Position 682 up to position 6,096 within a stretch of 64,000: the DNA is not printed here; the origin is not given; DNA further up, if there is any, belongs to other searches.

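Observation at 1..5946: Coupled two-gene module ending in a 1704-aa HerA/FtsK-type ATPase: candidate DptG/DptH-like or novel defence system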

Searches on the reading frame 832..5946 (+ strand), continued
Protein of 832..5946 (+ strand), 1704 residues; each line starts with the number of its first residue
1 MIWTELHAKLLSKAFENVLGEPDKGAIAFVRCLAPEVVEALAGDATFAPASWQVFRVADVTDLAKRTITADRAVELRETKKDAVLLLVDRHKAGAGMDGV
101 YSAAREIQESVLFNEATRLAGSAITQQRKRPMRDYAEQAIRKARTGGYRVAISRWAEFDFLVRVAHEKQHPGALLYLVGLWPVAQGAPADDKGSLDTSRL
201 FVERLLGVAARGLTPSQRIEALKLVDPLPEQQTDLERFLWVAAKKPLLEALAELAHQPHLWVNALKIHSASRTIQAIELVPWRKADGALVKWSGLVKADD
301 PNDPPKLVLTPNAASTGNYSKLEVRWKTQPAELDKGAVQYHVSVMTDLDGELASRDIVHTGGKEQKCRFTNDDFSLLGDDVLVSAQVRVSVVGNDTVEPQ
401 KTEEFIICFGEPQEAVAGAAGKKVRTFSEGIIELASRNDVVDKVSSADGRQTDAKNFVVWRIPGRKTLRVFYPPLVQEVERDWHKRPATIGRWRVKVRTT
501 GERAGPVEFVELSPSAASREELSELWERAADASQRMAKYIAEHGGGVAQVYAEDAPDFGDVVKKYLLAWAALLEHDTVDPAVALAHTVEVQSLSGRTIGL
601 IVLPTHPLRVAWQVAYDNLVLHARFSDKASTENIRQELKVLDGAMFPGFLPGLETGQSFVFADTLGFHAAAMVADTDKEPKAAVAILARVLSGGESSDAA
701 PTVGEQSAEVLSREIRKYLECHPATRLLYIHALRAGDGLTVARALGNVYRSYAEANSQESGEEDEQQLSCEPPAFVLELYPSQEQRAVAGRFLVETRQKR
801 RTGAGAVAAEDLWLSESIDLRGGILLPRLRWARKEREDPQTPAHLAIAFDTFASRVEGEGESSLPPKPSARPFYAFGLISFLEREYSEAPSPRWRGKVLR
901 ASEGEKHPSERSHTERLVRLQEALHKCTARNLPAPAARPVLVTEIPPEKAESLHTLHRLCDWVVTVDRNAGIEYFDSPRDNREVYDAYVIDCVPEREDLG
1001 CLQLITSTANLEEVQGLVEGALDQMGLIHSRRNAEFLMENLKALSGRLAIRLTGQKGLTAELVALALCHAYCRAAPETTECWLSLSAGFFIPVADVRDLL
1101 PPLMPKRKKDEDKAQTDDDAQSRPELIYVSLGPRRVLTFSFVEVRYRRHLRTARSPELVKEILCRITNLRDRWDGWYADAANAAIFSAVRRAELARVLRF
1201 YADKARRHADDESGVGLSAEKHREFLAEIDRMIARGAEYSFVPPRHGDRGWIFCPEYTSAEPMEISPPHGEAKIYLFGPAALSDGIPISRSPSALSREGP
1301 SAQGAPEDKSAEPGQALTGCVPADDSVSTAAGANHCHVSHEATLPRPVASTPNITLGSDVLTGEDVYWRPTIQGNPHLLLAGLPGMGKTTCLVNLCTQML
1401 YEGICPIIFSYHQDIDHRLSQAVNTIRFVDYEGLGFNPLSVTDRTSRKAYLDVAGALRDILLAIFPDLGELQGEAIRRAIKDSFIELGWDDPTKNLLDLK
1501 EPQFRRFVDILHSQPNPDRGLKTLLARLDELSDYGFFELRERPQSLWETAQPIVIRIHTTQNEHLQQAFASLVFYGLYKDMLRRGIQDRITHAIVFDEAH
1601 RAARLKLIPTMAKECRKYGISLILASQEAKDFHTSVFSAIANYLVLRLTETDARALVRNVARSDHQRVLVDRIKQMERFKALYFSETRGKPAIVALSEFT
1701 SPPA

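Call 38: search_solved_structures(query=window:832-5946:+, max_evalue=0.01)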
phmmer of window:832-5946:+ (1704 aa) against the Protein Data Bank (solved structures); distinct sequences matched with E-value up to 0.01: 5.
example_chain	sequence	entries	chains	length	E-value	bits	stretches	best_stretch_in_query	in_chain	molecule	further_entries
7es4_A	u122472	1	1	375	1.2e-07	32.6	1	1354-1685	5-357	DNA phosphorothioation-dependent restriction protein DptH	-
8xau_A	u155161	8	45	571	7.6e-07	29.9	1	1590-1704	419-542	ATP-binding protein | HerA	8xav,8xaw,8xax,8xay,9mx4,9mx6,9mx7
9c1m_M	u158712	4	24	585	0.00015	22.3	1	1603-1696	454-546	ATP-binding protein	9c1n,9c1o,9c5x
8j4u_M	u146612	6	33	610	0.0004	20.9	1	1554-1698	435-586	Nucleoside triphosphate hydrolase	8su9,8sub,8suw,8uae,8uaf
8ziq_M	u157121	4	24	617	0.00049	20.6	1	1602-1660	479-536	HerA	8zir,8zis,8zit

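Call 39: search_protein_families(library=pfam, proteins=[L002:4195-8199:+, L002:8203-10014:+], max_evalue=0.001)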
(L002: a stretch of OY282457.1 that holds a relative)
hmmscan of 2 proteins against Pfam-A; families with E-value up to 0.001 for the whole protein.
L002:4195-8199:+ (1334 aa): 5 families
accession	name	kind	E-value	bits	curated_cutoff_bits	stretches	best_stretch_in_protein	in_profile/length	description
PF00069.31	Pkinase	-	2.4e-23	83.3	31.7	1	464-714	1-253/263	Protein kinase domain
PF07714.23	PK_Tyr_Ser-Thr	-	9.7e-09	35.3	23.1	1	467-617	4-147/258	Protein tyrosine and serine/threonine kinase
PF08378.17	NERD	-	4.6e-08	34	22.1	1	14-93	4-85/111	Nuclease-related domain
PF01163.29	RIO1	-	0.00031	20.9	22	0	572-617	107-149/187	RIO domain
PF13191.12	AAA_16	-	0.00039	21.4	32.6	0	789-827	13-51/167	AAA ATPase domain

L002:8203-10014:+ (603 aa): 0 families

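Call 41: search_dna_similar(query=window:832-5946:+, collection=plasmids, mode=protein, max_evalue=0.001, max_rows=25)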
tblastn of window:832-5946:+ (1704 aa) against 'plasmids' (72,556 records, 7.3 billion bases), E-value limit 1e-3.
Records with a match: 93; places in all: 97; records where one place covers at least 80% of the query: 2.
Best place of each record, by identity: <60% 93.
By first word of the organism name: Sphingobium 24; Sphingomonas 8; Synechocystis 6; Pseudomonas 6; Xanthomonas 6; Rhizobium 5; Ralstonia 5; Vibrio 4; Sphingopyxis 3; Alteromonas 2; and 23 more.
By predicted mobility (MOB-suite, as given by PLSDB): non-mobilizable 49; conjugative 34; mobilizable 10.
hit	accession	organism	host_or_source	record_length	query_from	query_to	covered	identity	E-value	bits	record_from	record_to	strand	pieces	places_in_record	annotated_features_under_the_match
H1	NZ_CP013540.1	Rhizobium phaseoli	Phaseolus vulgaris,Whole ...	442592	7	1696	99%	40.9%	0e+0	1102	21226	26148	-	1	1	ATP-binding protein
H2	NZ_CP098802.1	Rhizobium anhuiense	Trifolium dubium,Cell culture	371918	7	1697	99%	38.9%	0e+0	1031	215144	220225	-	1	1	ATP-binding protein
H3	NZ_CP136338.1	Piscinibacter gummiphilus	single cell,soil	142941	470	1145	40%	25.7%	3e-23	116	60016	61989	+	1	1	hypothetical protein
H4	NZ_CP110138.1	Hymenobacter sp. YIM 151858-1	whole organism,soil sample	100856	708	1232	31%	24.2%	1e-8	69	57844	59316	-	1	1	hypothetical protein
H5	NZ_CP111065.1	Chondrinema litorale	Seaweed,red alga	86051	707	1245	32%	23.2%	3e-10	73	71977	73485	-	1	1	hypothetical protein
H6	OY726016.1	Phocaeicola massiliensis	-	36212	717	1174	27%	21.4%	2e-6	61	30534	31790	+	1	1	record has no annotation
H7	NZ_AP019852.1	Vibrio alfacsensis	-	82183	1298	1683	23%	23.1%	1e-8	68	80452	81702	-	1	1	none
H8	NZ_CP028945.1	Vibrio sp. dhg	single cell,ocean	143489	1305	1683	22%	22.2%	4e-5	57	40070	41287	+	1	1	DUF87 domain-containing protein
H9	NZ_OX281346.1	Thermococcus nautili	-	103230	1342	1690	20%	23.8%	3e-5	57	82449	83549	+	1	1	ATP-binding protein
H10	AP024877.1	Vibrio halioticoli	-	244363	1291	1635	20%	23.1%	1e-6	62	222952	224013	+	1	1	record has no annotation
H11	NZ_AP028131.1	Vibrio fluvialis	Homo sapiens,Stool sample from a ...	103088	1308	1685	22%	21.1%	3e-5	57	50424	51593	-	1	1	UvrD-helicase domain-containing protein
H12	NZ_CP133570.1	Pseudoalteromonas sp. HL-AS1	sediment core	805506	1324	1682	21%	21.2%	9e-7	62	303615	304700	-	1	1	DUF87 domain-containing protein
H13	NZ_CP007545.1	Synechocystis sp. PCC 6714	-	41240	1360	1679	19%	23.6%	5e-5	56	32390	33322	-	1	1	DUF87 domain-containing protein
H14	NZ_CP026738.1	Priestia megaterium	Sporobolus anglicus,cell ...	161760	1328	1646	19%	23.6%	3e-10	73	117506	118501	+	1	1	DUF87 domain-containing protein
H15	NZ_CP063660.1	Synechocystis sp. PCC 7339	cell culture,Tidal pool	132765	1360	1679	19%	22.8%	1e-4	55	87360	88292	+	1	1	DUF87 domain-containing protein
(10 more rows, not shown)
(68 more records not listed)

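Call 42: get_annotated_region(hit=H1, flank=12000)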
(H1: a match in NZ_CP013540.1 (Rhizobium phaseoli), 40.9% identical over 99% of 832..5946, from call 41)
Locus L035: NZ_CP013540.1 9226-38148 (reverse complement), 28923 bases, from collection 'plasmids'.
description: Rhizobium phaseoli strain R630 plasmid pRphaR630c, complete sequence
organism: Rhizobium phaseoli (NCBI taxid 396)
taxonomy: Bacteria; Pseudomonadota; Alphaproteobacteria; Hyphomicrobiales; Rhizobiaceae; Rhizobium; Rhizobium phaseoli
host: -; source: Phaseolus vulgaris,Whole organism,Legume rhizosphere,legume-root nodule; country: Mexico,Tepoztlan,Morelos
typing (MOB-suite, as given by PLSDB): conjugative; replicon rep_cluster_287; relaxase MOBQ; mating-pair formation MPF_T
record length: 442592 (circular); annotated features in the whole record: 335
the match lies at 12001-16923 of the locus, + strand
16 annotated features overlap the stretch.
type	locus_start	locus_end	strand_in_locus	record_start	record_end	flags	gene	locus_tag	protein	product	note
CDS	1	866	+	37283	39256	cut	-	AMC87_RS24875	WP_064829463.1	S8 family serine peptidase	GO:0006508 - proteolysis [Evidence IEA]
CDS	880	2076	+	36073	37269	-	-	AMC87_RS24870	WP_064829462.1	hypothetical protein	-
CDS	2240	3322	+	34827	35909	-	-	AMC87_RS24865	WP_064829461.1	DUF3616 domain-containing protein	-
CDS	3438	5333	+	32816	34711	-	-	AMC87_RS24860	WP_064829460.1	SIR2 family protein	-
CDS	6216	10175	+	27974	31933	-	-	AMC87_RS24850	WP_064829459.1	NERD domain-containing protein kinase family protein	-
CDS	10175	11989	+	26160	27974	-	-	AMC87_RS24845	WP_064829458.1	hypothetical protein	-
CDS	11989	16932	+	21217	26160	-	-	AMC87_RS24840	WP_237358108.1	ATP-binding protein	-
CDS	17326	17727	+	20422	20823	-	-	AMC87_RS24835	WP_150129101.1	hypothetical protein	-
CDS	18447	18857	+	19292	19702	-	-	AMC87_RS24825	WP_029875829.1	transposase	GO:0006313 - DNA transposition [Evidence IEA]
CDS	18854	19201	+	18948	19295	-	tnpB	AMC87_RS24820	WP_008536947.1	IS66 family insertion sequence element accessory protein TnpB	-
CDS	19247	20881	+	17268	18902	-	-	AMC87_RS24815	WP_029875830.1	IS66 family transposase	-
CDS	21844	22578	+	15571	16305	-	istB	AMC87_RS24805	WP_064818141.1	IS21-like element helper ATPase IstB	-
CDS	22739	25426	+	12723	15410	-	-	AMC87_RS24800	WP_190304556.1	type ISP restriction/modification enzyme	-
CDS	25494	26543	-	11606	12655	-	-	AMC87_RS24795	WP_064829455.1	hypothetical protein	-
CDS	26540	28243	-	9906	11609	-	-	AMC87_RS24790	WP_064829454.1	ATP-binding protein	-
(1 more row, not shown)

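Call 43: get_annotated_region(hit=H3, flank=10000)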
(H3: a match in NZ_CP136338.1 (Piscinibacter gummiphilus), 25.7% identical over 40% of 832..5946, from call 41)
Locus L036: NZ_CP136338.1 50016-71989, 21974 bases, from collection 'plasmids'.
description: Piscinibacter gummiphilus strain SBD 7-3 plasmid unnamed2, complete sequence
organism: Piscinibacter gummiphilus (NCBI taxid 946333)
taxonomy: Bacteria; Pseudomonadota; Betaproteobacteria; Burkholderiales; Sphaerotilaceae; Piscinibacter; Piscinibacter gummiphilus
host: -; source: single cell,soil; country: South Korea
typing (MOB-suite, as given by PLSDB): non-mobilizable
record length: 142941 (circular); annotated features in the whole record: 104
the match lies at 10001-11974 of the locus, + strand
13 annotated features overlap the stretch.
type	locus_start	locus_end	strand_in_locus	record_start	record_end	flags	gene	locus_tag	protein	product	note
CDS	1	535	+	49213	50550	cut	-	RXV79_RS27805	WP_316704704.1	AAA family ATPase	-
CDS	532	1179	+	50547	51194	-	-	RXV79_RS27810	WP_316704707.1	hypothetical protein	-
CDS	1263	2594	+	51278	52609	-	-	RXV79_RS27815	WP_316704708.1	hypothetical protein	-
CDS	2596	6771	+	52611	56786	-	-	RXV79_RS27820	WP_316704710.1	protein kinase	GO:0006468 - protein phosphorylation [Evidence IEA]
CDS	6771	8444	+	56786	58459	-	-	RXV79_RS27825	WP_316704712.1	hypothetical protein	-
CDS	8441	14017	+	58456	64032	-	-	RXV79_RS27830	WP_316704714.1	hypothetical protein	-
CDS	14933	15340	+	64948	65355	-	-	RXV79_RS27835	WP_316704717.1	helix-turn-helix transcriptional regulator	-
CDS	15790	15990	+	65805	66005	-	-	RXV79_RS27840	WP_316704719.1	hypothetical protein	-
CDS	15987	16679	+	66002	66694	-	-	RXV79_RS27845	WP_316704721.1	TnsA endonuclease N-terminal domain-containing protein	-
CDS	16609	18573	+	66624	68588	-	-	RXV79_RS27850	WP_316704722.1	transposase family protein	-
CDS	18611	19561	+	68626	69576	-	-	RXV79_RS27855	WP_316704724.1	TniB family NTP-binding protein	-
CDS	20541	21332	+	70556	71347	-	-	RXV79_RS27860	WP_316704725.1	TniQ family protein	-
CDS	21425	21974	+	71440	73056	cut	-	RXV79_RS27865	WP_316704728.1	recombinase family protein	GO:0006310 - DNA recombination [Evidence IEA]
